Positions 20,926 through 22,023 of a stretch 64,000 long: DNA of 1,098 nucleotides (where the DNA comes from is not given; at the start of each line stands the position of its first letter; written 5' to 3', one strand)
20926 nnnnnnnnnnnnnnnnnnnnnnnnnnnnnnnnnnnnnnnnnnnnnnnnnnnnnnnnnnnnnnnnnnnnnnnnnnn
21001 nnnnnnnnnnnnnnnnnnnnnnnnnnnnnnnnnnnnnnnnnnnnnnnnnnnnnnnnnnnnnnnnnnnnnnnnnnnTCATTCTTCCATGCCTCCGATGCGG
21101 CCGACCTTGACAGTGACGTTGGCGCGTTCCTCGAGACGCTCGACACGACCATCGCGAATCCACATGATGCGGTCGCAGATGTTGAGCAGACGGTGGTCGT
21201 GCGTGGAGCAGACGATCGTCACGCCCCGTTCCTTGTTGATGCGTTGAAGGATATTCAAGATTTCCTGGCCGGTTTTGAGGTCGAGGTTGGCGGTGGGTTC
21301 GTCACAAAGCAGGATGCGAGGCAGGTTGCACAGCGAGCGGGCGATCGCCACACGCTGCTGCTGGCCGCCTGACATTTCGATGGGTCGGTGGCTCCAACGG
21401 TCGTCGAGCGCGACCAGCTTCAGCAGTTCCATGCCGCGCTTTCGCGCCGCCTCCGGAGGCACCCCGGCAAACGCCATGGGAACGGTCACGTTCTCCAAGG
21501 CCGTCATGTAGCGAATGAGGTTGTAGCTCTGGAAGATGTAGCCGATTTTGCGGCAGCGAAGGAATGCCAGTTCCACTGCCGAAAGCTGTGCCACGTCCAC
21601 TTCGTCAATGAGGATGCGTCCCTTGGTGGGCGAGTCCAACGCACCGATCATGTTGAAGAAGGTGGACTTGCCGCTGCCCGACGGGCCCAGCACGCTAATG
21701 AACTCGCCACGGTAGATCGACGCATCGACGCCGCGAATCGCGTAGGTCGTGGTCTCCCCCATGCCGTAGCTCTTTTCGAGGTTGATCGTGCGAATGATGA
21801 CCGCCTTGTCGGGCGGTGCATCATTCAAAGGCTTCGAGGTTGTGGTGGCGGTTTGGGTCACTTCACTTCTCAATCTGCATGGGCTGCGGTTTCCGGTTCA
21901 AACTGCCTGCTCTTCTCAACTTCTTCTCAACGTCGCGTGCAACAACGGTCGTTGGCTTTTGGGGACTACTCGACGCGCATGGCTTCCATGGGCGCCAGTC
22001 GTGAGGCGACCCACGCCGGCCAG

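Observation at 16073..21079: Giant FtsX permease fused to an M28/PA-like ectodomain whose metal-ligand motifs appear mutated (pseudo-peptidase)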

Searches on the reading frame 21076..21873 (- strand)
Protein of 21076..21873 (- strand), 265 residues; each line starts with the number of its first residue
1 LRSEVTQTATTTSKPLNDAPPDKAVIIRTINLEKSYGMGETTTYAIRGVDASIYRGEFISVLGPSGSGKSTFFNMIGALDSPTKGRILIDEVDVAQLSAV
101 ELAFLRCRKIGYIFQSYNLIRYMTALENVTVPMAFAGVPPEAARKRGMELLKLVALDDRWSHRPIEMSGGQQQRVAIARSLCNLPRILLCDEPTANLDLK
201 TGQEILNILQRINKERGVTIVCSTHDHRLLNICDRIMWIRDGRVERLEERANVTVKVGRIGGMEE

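Call 5: search_protein_families(library=pfam, proteins=[window:21076-21873:-], max_evalue=1)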
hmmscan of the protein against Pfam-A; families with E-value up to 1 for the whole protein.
window:21076-21873:- (265 aa): 10 families
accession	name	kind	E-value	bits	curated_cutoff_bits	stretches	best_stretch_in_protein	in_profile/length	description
PF00005.33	ABC_tran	-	1.4e-30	107.1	25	1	47-195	2-137/137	ABC transporter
PF13304.12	AAA_21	-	5.9e-07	30.3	27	1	175-230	249-303/304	AAA domain, putative AbiEii toxin, Type IV TA system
PF02463.25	SMC_N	-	4.9e-05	23.3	40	1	57-239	25-211/220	RecF/RecN/SMC N terminal domain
PF13555.12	AAA_29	-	0.011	15.9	27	1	56-76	22-42/61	P-loop containing region of AAA domain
PF13401.12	AAA_22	-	0.03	15.1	27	1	57-81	6-30/130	AAA domain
PF03193.22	RsgA_GTPase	-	0.06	13.6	30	1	55-76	105-126/174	RsgA GTPase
PF25199.1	nSTAND_NTPase5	-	0.066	13.5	34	1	56-73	41-58/145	Novel STAND NTPase 5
PF13191.12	AAA_16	-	0.1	13.6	32.6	1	53-74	21-42/167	AAA ATPase domain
PF19263.5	DUF5906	-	0.17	12.9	27.6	1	63-81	3-24/114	Family of unknown function (DUF5906)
PF20703.3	nSTAND1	-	0.2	11.7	27.1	1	53-72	30-49/379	Novel STAND NTPase 1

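Call 6: search_protein_families(library=ncbifam, proteins=[window:21076-21873:-], max_evalue=1)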
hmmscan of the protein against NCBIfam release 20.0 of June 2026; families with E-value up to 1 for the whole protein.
window:21076-21873:- (265 aa): 193 families (the best 25 are shown)
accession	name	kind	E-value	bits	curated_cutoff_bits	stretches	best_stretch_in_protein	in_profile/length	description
TIGR02211.1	LolD_lipo_ex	equivalog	5.9e-63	212.3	307.75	1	26-244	1-219/221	lipoprotein-releasing ABC transporter ATP-binding protein LolD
NF038007.1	ABC_ATP_DarD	equivalog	9.1e-60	201.8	375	1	28-243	3-217/218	darobactin export ABC transporter ATP-binding protein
TIGR02982.1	heterocyst_DevA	subfamily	4.6e-59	199.7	295.8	1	27-244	2-219/220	ABC exporter ATP-binding subunit, DevA family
NF007826.0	PRK10535.1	equivalog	1.8e-58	198.3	966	1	27-246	5-223/648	macrolide ABC transporter ATP-binding protein/permease MacB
NF008639.0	PRK11629.1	equivalog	7e-58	195.8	360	1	25-245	5-225/234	lipoprotein-releasing ABC transporter ATP-binding protein LolD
TIGR02673.1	FtsE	equivalog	1.3e-56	191.6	264.85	1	27-242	2-213/214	cell division ATP-binding protein FtsE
TIGR02315.1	ABC_phnC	equivalog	6.2e-53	179.7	266.1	1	26-244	1-224/243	phosphonate ABC transporter ATP-binding protein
NF007879.0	PRK10584.1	equivalog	8.9e-53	179.3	336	1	26-245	6-225/228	putative ABC transporter ATP-binding protein YbbA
NF006987.0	PRK09452.1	equivalog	1.8e-51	175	482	1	14-247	5-229/378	spermidine/putrescine ABC transporter ATP-binding protein PotA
NF040933.2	ABC_arch_GlcV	equivalog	1.1e-50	172.5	450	1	27-252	3-228/357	glucose ABC transporter ATP-binding protein GlcV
TIGR02314.1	ABC_MetN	equivalog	1.7e-50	172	499.7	1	27-244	2-219/343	methionine ABC transporter ATP-binding protein MetN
TIGR01186.1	proV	subfamily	6.4e-50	170.3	326.6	1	43-244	6-208/363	betaine/proline/choline family ABC transporter ATP-binding protein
TIGR03608.1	L_ocin_972_ABC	subfamily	1.7e-49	168.1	254.85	1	45-237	13-204/206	putative bacteriocin export ABC transporter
TIGR01187.1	potA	subfamily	1.2e-48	165.8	355.6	1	61-249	1-184/325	polyamine ABC transporter ATP-binding protein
TIGR00968.1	3a0106s01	subfamily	9e-46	156.3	342.75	1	31-253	5-218/237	sulfate ABC transporter ATP-binding protein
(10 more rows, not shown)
